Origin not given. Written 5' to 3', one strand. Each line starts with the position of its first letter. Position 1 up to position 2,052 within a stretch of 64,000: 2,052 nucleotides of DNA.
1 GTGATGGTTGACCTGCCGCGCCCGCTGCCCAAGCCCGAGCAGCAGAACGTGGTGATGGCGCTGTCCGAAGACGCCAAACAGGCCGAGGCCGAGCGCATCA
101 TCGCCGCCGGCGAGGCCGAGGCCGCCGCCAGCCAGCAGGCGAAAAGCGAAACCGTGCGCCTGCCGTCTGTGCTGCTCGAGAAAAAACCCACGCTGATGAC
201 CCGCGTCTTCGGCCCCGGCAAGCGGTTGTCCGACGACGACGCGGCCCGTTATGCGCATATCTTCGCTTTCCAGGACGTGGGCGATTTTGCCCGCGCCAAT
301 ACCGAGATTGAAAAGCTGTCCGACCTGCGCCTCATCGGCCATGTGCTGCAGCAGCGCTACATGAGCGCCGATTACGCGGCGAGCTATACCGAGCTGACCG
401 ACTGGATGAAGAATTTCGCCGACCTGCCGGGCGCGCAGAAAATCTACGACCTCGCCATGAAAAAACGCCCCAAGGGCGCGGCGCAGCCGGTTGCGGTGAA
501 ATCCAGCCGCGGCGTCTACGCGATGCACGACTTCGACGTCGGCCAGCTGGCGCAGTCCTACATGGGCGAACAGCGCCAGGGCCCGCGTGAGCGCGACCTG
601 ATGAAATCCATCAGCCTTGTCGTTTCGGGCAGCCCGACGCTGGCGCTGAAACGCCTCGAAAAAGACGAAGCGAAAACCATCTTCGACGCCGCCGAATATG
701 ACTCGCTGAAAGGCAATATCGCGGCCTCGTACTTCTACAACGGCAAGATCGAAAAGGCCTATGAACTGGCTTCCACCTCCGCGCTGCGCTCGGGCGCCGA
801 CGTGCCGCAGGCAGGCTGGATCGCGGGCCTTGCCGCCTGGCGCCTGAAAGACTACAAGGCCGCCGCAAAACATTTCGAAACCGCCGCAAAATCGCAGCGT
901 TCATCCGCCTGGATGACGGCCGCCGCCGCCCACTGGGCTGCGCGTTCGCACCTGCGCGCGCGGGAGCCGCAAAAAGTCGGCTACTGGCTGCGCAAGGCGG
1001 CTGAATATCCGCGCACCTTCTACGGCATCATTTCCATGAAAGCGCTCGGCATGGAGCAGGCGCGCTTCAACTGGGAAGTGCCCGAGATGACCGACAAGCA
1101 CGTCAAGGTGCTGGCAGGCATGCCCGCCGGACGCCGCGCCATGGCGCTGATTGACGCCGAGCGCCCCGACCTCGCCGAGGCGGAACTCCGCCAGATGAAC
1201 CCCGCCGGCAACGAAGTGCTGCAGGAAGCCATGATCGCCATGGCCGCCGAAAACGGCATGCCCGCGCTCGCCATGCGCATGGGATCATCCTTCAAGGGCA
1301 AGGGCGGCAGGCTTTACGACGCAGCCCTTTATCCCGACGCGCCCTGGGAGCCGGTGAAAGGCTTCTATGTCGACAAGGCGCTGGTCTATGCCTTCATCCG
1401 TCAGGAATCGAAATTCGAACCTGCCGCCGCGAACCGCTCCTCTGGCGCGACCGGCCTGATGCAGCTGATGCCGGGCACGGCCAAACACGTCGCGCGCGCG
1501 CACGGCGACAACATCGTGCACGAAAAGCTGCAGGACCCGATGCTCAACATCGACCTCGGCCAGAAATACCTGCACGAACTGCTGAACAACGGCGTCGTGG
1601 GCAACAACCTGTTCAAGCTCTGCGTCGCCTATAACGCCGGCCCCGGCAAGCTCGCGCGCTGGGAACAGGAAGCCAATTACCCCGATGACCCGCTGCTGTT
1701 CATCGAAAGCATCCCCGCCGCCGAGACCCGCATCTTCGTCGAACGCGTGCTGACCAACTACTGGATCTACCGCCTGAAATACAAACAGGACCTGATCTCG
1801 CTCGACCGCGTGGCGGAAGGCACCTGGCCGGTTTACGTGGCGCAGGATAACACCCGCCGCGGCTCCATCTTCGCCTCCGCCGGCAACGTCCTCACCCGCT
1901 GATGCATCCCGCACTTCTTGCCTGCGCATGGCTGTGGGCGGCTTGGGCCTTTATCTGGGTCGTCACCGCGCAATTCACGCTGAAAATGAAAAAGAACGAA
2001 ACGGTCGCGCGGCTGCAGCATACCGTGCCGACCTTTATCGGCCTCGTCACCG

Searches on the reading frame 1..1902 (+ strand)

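Call 38: search_protein_families(library=pfam, proteins=[window:1-1902:+], max_evalue=0.001)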
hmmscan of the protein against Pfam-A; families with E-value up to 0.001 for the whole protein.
window:1-1902:+ (633 aa): 2 families
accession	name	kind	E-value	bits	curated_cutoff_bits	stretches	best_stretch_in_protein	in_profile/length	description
PF01464.25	SLT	-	8.3e-26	90.3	21.3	1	455-559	10-109/117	Transglycosylase SLT domain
PF13432.12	TPR_16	-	0.00098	20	32.7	1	242-299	5-61/65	Tetratricopeptide repeat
